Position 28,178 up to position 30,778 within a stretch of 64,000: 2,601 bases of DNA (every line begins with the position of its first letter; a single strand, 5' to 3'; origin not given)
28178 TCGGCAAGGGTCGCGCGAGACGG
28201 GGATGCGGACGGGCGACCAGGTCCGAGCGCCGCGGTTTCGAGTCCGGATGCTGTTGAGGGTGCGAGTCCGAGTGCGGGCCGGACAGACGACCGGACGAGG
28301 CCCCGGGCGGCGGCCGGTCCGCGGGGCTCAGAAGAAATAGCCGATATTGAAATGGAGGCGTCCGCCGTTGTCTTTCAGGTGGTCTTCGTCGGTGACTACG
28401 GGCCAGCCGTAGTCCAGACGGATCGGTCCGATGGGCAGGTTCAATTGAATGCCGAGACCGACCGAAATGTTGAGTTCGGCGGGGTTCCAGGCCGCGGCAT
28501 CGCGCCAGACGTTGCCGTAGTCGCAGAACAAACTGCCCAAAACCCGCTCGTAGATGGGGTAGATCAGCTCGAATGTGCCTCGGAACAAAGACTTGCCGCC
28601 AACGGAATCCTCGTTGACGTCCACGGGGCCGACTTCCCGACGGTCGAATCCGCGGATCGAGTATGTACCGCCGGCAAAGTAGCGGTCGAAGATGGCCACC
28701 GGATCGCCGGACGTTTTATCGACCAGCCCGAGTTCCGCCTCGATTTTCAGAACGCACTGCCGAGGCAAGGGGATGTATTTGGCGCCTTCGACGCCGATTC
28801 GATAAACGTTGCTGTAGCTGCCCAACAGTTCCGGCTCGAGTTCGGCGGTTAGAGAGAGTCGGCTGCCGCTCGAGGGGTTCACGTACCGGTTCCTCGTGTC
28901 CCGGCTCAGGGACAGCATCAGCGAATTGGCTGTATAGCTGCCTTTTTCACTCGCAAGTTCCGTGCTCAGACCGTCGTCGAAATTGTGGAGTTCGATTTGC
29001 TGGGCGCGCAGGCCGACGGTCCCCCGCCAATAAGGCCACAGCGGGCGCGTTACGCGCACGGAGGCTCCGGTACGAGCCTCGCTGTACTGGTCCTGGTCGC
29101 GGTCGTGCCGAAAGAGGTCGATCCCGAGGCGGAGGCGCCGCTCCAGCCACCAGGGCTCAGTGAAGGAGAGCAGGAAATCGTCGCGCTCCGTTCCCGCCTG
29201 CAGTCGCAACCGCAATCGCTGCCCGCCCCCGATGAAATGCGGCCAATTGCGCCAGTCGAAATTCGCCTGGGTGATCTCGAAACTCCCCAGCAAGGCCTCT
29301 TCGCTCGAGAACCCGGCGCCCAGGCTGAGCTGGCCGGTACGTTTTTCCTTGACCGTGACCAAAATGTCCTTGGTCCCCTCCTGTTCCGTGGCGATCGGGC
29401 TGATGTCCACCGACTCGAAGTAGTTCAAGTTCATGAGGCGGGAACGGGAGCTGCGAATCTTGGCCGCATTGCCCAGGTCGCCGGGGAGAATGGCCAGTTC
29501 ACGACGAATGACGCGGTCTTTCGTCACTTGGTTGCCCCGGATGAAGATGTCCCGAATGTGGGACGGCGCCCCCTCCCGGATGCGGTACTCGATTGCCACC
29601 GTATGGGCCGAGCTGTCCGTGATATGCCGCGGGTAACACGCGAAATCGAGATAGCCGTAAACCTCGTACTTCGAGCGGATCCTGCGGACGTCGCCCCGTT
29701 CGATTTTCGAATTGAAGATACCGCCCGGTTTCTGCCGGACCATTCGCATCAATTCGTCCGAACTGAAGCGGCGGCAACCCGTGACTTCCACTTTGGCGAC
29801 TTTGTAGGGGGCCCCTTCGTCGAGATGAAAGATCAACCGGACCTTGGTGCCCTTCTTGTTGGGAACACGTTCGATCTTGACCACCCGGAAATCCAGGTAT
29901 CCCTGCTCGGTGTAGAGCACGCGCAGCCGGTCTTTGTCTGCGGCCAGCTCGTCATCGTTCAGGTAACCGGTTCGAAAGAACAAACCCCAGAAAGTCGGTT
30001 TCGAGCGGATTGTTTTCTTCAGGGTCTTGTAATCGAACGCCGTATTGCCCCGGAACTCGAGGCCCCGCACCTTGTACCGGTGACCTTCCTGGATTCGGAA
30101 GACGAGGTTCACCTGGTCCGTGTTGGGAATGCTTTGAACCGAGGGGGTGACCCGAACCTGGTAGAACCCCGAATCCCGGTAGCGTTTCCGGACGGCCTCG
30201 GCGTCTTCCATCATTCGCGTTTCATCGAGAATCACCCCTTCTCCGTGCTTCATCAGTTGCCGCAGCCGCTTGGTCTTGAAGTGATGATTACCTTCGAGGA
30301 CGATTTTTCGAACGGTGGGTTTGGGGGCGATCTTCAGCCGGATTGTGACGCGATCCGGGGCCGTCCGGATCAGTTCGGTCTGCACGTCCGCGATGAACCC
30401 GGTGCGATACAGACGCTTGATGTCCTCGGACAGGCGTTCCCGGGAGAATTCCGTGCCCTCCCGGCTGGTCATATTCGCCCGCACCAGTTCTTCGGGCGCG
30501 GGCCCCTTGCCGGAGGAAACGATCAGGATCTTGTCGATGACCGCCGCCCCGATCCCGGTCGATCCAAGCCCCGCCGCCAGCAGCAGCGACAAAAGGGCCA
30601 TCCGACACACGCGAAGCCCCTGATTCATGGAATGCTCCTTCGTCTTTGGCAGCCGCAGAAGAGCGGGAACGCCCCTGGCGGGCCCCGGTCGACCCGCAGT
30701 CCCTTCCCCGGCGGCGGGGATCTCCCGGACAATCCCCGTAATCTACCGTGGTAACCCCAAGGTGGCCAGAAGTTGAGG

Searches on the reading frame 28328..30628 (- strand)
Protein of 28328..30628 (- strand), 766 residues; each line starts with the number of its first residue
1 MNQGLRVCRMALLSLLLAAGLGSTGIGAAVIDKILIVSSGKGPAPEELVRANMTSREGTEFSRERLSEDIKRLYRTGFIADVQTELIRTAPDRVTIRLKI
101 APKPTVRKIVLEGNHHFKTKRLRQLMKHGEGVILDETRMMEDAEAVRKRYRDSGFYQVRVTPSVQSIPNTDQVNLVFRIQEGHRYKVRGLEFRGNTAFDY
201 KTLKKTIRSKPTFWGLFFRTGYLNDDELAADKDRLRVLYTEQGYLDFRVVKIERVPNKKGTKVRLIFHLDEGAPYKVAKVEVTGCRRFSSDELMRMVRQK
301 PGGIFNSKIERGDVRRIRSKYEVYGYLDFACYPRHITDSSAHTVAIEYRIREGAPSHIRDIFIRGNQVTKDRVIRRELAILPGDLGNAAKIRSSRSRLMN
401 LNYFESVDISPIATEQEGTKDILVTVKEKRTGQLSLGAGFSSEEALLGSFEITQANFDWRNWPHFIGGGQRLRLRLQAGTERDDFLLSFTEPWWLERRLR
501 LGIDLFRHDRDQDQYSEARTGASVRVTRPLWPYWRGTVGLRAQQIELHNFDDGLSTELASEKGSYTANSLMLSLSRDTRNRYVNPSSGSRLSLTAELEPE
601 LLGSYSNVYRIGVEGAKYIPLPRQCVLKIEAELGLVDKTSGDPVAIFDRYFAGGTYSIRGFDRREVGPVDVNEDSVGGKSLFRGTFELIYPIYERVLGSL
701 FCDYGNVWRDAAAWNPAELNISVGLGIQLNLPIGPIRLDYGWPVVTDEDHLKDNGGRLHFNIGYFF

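Call 25: search_protein_families(library=pfam, proteins=[window:28328-30628:-], max_evalue=0.01)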
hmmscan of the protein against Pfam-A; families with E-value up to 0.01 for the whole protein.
window:28328-30628:- (766 aa): 4 families
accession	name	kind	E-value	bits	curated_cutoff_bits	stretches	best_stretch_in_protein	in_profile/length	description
PF01103.29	Omp85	-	2.7e-72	244.5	24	1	465-766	2-325/325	Omp85 superfamily domain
PF07244.20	POTRA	-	5.4e-63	210.1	21.3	5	104-182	1-79/79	Surface antigen variable number repeat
PF08479.16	POTRA_2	-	1.1e-08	35.2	24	1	105-167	2-64/76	POTRA domain, ShlB-type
PF08478.15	POTRA_1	-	8.2e-05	23.3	23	0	356-384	1-29/69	POTRA domain, FtsQ-type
